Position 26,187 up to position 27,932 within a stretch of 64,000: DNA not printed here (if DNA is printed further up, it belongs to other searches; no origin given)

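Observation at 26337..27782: DUF523 domain fused in frame to an orphan DppB-like ABC permease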

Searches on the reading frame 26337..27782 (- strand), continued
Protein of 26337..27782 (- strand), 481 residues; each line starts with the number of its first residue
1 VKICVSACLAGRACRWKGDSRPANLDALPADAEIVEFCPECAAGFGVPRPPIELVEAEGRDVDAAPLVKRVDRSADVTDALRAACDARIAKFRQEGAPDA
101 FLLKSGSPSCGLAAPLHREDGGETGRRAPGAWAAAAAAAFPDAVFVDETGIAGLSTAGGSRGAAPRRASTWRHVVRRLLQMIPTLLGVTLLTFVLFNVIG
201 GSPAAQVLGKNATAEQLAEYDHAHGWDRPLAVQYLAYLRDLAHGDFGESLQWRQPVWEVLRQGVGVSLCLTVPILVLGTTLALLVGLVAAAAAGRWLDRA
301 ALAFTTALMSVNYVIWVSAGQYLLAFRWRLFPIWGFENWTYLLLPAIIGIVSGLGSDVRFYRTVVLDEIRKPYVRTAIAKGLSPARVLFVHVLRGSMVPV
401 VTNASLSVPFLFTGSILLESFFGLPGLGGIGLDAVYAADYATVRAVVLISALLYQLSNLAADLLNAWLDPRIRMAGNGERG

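Call 56: search_protein_families(library=ncbifam, proteins=[L047:8031-9998:+, L003:13240-15000:+, L003:10949-12196:+, L003:12218-13243:+, L007:9540-10478:+], max_evalue=0.001)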
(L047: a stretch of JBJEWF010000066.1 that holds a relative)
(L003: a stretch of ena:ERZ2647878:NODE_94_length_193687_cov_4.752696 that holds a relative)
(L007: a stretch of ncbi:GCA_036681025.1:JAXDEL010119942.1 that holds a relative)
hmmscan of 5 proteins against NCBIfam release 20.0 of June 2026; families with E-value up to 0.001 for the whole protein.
L047:8031-9998:+ (655 aa): 0 families

L003:13240-15000:+ (586 aa): 1 family
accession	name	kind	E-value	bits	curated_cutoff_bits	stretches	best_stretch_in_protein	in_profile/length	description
TIGR03261.1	phnS2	equivalog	6e-06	25.6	392.75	0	216-258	127-168/334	putative 2-aminoethylphosphonate ABC transporter substrate-binding protein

L003:10949-12196:+ (415 aa): 0 families

L003:12218-13243:+ (341 aa): 188 families (the best 25 are shown)
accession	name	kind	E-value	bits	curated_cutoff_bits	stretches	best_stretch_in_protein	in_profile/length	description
TIGR03265.1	PhnT2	equivalog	7.8e-108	360.8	457.7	1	5-322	5-335/353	putative 2-aminoethylphosphonate ABC transporter ATP-binding protein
NF006987.0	PRK09452.1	equivalog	8.8e-106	353.8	482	1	5-242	18-255/378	spermidine/putrescine ABC transporter ATP-binding protein PotA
TIGR01187.1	potA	subfamily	3.2e-102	342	355.6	1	35-241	1-207/325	polyamine ABC transporter ATP-binding protein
TIGR03258.1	PhnT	equivalog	8.1e-100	334.3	499.15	1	5-338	9-356/359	2-aminoethylphosphonate ABC transport system ATP-binding subunit PhnT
NF008653.0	PRK11650.1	subfamily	8.4e-98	327.7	432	1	4-239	3-241/357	sn-glycerol-3-phosphate ABC transporter ATP-binding protein UgpC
NF043075.1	MMSYN1_0197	equivalog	2.2e-92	309.6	550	1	5-244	3-242/341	spermidine/putrescine ABC transporter ATP-binding protein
NF008513.0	PRK11432.1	equivalog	5e-91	305.2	496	1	6-245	8-247/351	ferric ABC transporter ATP-binding protein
NF008621.0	PRK11607.1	equivalog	4.7e-90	302.1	613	1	5-240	20-255/377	putrescine ABC transporter ATP-binding subunit PotG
TIGR00968.1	3a0106s01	subfamily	8.5e-90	300.4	342.75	1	5-240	1-236/237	sulfate ABC transporter ATP-binding protein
NF008233.0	PRK11000.1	equivalog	1.3e-85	287.5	568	1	5-251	4-252/369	maltose/maltodextrin ABC transporter ATP-binding protein MalK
NF040933.2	ABC_arch_GlcV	equivalog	2.3e-84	283.3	450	1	4-260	2-267/357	glucose ABC transporter ATP-binding protein GlcV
NF040840.2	tungstate_WtpC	equivalog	9.9e-83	278.3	440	1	5-241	2-237/347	tungstate ABC transporter ATP-binding protein WtpC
NF008105.0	PRK10851.1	equivalog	4.6e-81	272.3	502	1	5-253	3-255/362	sulfate/thiosulfate ABC transporter ATP-binding protein CysA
TIGR01186.1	proV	subfamily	1.2e-67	228.6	326.6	1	13-240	2-235/363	betaine/proline/choline family ABC transporter ATP-binding protein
TIGR03415.1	ABC_choXWV_ATP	equivalog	1.6e-56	191.9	483.75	1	11-241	31-271/382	choline ABC transporter ATP-binding protein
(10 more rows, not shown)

L007:9540-10478:+ (312 aa): 16 families
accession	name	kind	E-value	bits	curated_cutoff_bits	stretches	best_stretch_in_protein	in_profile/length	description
NF045476.1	Opp4C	equivalog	3.9e-58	196.9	350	1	80-303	51-277/278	oligopeptide ABC transporter permease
NF045474.1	Opp2C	equivalog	5.2e-51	173.5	300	1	84-302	18-236/236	nickel transporter permease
NF045473.1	Opp1C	equivalog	7.4e-51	173.1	350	1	70-304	32-266/267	nickel/cobalt ABC transporter permease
NF045475.1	Opp3C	equivalog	1.9e-49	168.6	450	1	86-306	108-328/328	oligopeptide ABC transporter permease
NF011662.0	PRK15082.1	equivalog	2.9e-45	154.9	484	1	82-306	77-301/303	glutathione ABC transporter permease GsiD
TIGR02790.1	nickel_nikC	equivalog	1.4e-44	152.7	358.45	1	81-302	37-258/258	nickel ABC transporter permease subunit NikC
NF011935.0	PRK15406.1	equivalog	2.2e-41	142.6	433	1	87-304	83-300/302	oligopeptide ABC transporter permease OppC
NF007738.0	PRK10417.1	equivalog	1.2e-40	139.8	335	1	82-306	48-272/277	nickel ABC transporter permease subunit NikC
NF008160.0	PRK10913.1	equivalog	1.4e-40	139.6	483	1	84-306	77-299/300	dipeptide ABC transporter permease DppC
NF007376.0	PRK09881.1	equivalog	1.1e-39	136.2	434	1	81-308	69-296/298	D,D-dipeptide ABC transporter permease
NF047573.1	opine_perm_CntC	exception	6.4e-36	124.1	440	1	85-305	51-271/271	staphylopine uptake ABC transporter permease subunit CntC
NF043080.1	MMSYN1_0166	equivalog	1.5e-33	116.1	370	1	80-304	77-304/307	oligopeptide ABC transporter permease OppC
NF011596.0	PRK15021.1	subfamily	1.6e-24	86.6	439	1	86-304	121-338/341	microcin C ABC transporter permease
NF011691.0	PRK15111.1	equivalog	2.7e-22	79.7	379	1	86-301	76-291/296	putrescine export ABC transporter permease SapC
NF045469.1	Opp1B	equivalog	7.9e-07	28.9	380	1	176-243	185-251/307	nickel/cobalt ABC transporter permease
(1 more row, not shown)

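Call 64: search_protein_representatives(protein=window:26337-27782:-)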
Query: 481 residues. Proteins with E-value up to 0.001 (for the whole library): 44315; up to 1e-10: 17039; up to 1e-30: 1645. The best 150 are listed.
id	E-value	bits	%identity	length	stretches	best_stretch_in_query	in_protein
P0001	0.0e+00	1069.9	100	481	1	1-481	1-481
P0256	1.0e-108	380.5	60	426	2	233-474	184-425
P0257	2.7e-108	379.1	57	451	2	226-474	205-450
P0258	6.6e-102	358.0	57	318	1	172-474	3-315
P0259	1.9e-97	343.4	56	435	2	231-474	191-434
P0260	5.0e-96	338.6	50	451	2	233-474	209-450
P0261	2.5e-95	336.4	53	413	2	233-475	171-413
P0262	1.0e-92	327.7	52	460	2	227-474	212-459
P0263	7.6e-89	315.0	75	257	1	284-474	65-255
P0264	4.1e-87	309.3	51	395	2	212-459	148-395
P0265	2.4e-83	296.8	50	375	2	233-474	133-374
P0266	3.1e-78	280.0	51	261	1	230-474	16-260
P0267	1.1e-76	274.8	43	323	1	173-474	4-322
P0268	2.3e-76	273.8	44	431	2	233-474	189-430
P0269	3.3e-76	273.3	47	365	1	132-475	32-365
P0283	8.5e-62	225.8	40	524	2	220-474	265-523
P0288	1.1e-59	218.8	40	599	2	227-474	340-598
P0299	5.1e-56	206.7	38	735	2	173-478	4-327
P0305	7.2e-54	199.6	39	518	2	247-474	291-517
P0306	1.1e-53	199.0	40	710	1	173-477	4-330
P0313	2.3e-52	194.6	43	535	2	234-474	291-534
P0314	2.6e-52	194.5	42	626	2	233-474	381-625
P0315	3.4e-52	194.1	40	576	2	252-474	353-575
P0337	3.5e-48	180.9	35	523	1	124-474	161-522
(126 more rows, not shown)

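Call 65: search_protein_families(library=pfam, proteins=[P0337, P0283, P0288, P0299, P0305, P0306, P0313, P0314, P0315, P0269], max_evalue=0.001)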
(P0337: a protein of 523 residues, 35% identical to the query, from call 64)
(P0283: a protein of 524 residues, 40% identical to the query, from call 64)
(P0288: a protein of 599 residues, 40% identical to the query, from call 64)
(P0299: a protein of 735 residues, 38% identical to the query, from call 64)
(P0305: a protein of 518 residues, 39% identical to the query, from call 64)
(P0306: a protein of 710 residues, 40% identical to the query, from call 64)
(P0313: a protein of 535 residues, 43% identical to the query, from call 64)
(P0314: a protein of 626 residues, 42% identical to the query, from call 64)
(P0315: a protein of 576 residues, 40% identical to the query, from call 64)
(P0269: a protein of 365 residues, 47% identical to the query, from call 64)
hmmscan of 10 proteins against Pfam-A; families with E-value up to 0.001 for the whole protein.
P0337 (523 aa): 2 families
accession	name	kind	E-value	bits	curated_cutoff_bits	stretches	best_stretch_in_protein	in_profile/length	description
PF00528.27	BPD_transp_1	-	3.4e-29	102.3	26.4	1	324-521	1-183/184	Binding-protein-dependent transport system inner membrane component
PF00498.31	FHA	-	0.0003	21.6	20.7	0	87-118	1-31/67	FHA domain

P0283 (524 aa): 1 family
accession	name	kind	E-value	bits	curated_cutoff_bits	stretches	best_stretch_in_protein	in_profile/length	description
PF00528.27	BPD_transp_1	-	4.8e-32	111.6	26.4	1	327-522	1-183/184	Binding-protein-dependent transport system inner membrane component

P0288 (599 aa): 2 families
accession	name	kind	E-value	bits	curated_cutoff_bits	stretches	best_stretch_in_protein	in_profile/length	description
PF00528.27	BPD_transp_1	-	3.3e-29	102.4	26.4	1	396-597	2-183/184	Binding-protein-dependent transport system inner membrane component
PF19300.4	BPD_transp_1_N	-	4.1e-08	33.8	23.8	1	1-67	1-67/114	Binding-prot-dependent transport system membrane comp, N-term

P0299 (735 aa): 1 family
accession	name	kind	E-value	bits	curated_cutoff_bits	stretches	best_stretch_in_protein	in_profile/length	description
PF00528.27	BPD_transp_1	-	1.1e-51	175.6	26.4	2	128-322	1-183/184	Binding-protein-dependent transport system inner membrane component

P0305 (518 aa): 2 families
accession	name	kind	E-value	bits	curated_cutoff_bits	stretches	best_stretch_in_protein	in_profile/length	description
PF00528.27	BPD_transp_1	-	9e-35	120.5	26.4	1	327-516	2-183/184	Binding-protein-dependent transport system inner membrane component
PF19300.4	BPD_transp_1_N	-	0.00013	22.6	23.8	0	1-72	1-71/114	Binding-prot-dependent transport system membrane comp, N-term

P0306 (710 aa): 3 families
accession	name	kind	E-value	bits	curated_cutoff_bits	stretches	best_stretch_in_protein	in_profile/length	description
PF00528.27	BPD_transp_1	-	4.7e-59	199.6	26.4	2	132-326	2-183/184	Binding-protein-dependent transport system inner membrane component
PF19300.4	BPD_transp_1_N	-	7.2e-06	26.6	23.8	1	1-68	1-65/114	Binding-prot-dependent transport system membrane comp, N-term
PF12911.12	OppC_N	-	0.00013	22.2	23.9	1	400-434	2-37/53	N-terminal TM domain of oligopeptide transport permease C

P0313 (535 aa): 1 family
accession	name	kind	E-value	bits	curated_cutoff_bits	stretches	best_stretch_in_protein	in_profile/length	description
PF00528.27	BPD_transp_1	-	2.4e-32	112.6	26.4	1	339-533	2-183/184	Binding-protein-dependent transport system inner membrane component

P0314 (626 aa): 1 family
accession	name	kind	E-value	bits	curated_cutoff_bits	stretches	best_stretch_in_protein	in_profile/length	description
PF00528.27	BPD_transp_1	-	4.1e-31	108.6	26.4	1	429-624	1-183/184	Binding-protein-dependent transport system inner membrane component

P0315 (576 aa): 2 families
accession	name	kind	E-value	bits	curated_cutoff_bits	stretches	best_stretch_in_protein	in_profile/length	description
PF00528.27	BPD_transp_1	-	3.5e-31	108.8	26.4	1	384-574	2-183/184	Binding-protein-dependent transport system inner membrane component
PF19300.4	BPD_transp_1_N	-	9.5e-06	26.2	23.8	0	3-61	3-61/114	Binding-prot-dependent transport system membrane comp, N-term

P0269 (365 aa): 1 family
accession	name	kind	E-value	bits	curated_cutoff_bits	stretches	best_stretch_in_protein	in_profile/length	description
PF00528.27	BPD_transp_1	-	5.4e-29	101.7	26.4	1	173-363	2-183/184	Binding-protein-dependent transport system inner membrane component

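Call 66: find_encoding_contigs(protein=P0014, flank=6000, max_places=2)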
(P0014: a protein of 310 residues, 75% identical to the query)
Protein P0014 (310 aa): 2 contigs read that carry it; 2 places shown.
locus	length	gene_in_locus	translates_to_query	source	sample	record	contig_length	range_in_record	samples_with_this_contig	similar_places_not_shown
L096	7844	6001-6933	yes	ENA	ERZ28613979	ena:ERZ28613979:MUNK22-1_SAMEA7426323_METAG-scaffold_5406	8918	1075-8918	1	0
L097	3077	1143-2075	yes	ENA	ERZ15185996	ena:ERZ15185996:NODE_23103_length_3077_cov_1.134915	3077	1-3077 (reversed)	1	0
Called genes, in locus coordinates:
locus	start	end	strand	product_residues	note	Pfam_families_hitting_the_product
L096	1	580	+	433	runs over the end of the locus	PF01548:DEDD_Tnp_IS110, PF02371:Transposase_20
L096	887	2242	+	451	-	PF02878:PGM_PMM_I, PF02879:PGM_PMM_II, PF02880:PGM_PMM_III, PF00408:PGM_PMM_IV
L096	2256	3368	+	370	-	PF13439:Glyco_transf_4, PF20706:GT4-conflict (weak), PF00534:Glycos_transf_1, PF13692:Glyco_trans_1_4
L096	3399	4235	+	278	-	PF08666:SAF (faint), PF16976:RcpC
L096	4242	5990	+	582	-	PF16697:Yop-YscD_cpl, PF00498:FHA, PF00437:T2SSE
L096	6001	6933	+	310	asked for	PF19300:BPD_transp_1_N, PF00528:BPD_transp_1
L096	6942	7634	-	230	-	PF00081:Sod_Fe_N, PF02777:Sod_Fe_C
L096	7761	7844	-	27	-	?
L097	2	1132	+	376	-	?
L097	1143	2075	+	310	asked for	PF19300:BPD_transp_1_N, PF00528:BPD_transp_1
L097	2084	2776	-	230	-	PF00081:Sod_Fe_N, PF02777:Sod_Fe_C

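Call 67: find_encoding_contigs(protein=P0007, flank=6000, max_places=3)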
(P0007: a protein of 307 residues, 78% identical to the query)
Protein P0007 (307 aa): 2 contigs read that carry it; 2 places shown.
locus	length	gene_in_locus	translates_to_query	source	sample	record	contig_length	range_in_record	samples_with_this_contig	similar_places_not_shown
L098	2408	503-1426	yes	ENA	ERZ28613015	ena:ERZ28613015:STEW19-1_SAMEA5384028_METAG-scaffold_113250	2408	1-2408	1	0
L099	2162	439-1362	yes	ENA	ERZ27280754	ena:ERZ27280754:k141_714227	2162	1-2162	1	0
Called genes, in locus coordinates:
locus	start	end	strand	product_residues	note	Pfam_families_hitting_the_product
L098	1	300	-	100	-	?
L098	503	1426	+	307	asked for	PF19300:BPD_transp_1_N, PF00528:BPD_transp_1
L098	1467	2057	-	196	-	PF00475:IGPD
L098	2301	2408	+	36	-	?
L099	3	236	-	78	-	?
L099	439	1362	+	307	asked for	PF19300:BPD_transp_1_N, PF00528:BPD_transp_1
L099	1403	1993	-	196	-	PF00475:IGPD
